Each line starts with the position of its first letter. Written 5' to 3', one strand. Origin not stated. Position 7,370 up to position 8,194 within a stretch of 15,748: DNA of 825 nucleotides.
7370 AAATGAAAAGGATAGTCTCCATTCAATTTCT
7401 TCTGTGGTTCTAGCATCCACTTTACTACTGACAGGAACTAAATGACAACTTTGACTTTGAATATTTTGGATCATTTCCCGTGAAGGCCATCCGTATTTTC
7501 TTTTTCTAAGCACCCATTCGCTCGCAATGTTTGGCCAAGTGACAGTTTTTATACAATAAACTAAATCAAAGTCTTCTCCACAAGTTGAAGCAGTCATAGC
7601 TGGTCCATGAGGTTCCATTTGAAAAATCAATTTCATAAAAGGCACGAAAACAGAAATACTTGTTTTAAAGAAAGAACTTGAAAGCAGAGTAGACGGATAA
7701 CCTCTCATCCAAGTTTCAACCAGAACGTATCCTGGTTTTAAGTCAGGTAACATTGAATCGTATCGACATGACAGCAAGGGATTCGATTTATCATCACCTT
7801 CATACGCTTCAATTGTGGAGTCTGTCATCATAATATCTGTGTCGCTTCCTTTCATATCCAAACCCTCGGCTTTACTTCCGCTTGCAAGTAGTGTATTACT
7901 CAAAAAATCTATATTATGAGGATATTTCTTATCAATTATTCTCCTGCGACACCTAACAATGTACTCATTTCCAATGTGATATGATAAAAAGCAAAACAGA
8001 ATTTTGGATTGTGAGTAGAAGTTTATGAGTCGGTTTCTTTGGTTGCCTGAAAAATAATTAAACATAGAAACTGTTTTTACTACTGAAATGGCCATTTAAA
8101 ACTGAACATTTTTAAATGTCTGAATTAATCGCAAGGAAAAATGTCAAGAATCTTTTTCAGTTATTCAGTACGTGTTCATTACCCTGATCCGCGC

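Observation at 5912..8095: Intronless cGAS-like (Mab-21) nucleotidyltransferase with an intact catalytic triad and an uncharacterised ~300-aa C-terminal helical extension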

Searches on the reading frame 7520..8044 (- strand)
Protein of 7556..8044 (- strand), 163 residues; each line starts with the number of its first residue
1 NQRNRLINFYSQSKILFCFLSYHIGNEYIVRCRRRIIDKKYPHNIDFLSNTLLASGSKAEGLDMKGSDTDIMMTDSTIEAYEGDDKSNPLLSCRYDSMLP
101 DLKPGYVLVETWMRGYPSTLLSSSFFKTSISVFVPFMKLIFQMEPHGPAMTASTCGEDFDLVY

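Call 35: search_solved_structures(query=window:7556-8044:-, max_evalue=10, show_alignments=5)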
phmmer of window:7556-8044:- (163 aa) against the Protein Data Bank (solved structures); distinct sequences matched with E-value up to 10: 0.

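Call 41: search_solved_structures(query=A3, max_evalue=10, show_alignments=5)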
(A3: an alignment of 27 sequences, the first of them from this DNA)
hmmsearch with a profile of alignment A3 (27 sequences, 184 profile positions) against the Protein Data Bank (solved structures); distinct sequences matched with E-value up to 10: 6.
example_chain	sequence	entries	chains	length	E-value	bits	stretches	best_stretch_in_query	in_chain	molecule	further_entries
2rff_A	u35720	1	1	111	0.013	18.3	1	30-76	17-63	Putative nucleotidyltransferase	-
9h1z_A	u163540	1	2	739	0.095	15.4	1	26-88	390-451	2'-5'-oligoadenylate synthase 2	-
8xeo_A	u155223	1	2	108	0.19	14.4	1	38-73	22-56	MNT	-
8xeh_E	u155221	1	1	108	0.42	13.3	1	38-73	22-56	MNT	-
7q74_A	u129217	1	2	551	1.1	12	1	32-81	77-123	Poly(A) polymerase pla1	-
7q72_A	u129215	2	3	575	1.2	11.9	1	32-81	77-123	Poly(A) polymerase pla1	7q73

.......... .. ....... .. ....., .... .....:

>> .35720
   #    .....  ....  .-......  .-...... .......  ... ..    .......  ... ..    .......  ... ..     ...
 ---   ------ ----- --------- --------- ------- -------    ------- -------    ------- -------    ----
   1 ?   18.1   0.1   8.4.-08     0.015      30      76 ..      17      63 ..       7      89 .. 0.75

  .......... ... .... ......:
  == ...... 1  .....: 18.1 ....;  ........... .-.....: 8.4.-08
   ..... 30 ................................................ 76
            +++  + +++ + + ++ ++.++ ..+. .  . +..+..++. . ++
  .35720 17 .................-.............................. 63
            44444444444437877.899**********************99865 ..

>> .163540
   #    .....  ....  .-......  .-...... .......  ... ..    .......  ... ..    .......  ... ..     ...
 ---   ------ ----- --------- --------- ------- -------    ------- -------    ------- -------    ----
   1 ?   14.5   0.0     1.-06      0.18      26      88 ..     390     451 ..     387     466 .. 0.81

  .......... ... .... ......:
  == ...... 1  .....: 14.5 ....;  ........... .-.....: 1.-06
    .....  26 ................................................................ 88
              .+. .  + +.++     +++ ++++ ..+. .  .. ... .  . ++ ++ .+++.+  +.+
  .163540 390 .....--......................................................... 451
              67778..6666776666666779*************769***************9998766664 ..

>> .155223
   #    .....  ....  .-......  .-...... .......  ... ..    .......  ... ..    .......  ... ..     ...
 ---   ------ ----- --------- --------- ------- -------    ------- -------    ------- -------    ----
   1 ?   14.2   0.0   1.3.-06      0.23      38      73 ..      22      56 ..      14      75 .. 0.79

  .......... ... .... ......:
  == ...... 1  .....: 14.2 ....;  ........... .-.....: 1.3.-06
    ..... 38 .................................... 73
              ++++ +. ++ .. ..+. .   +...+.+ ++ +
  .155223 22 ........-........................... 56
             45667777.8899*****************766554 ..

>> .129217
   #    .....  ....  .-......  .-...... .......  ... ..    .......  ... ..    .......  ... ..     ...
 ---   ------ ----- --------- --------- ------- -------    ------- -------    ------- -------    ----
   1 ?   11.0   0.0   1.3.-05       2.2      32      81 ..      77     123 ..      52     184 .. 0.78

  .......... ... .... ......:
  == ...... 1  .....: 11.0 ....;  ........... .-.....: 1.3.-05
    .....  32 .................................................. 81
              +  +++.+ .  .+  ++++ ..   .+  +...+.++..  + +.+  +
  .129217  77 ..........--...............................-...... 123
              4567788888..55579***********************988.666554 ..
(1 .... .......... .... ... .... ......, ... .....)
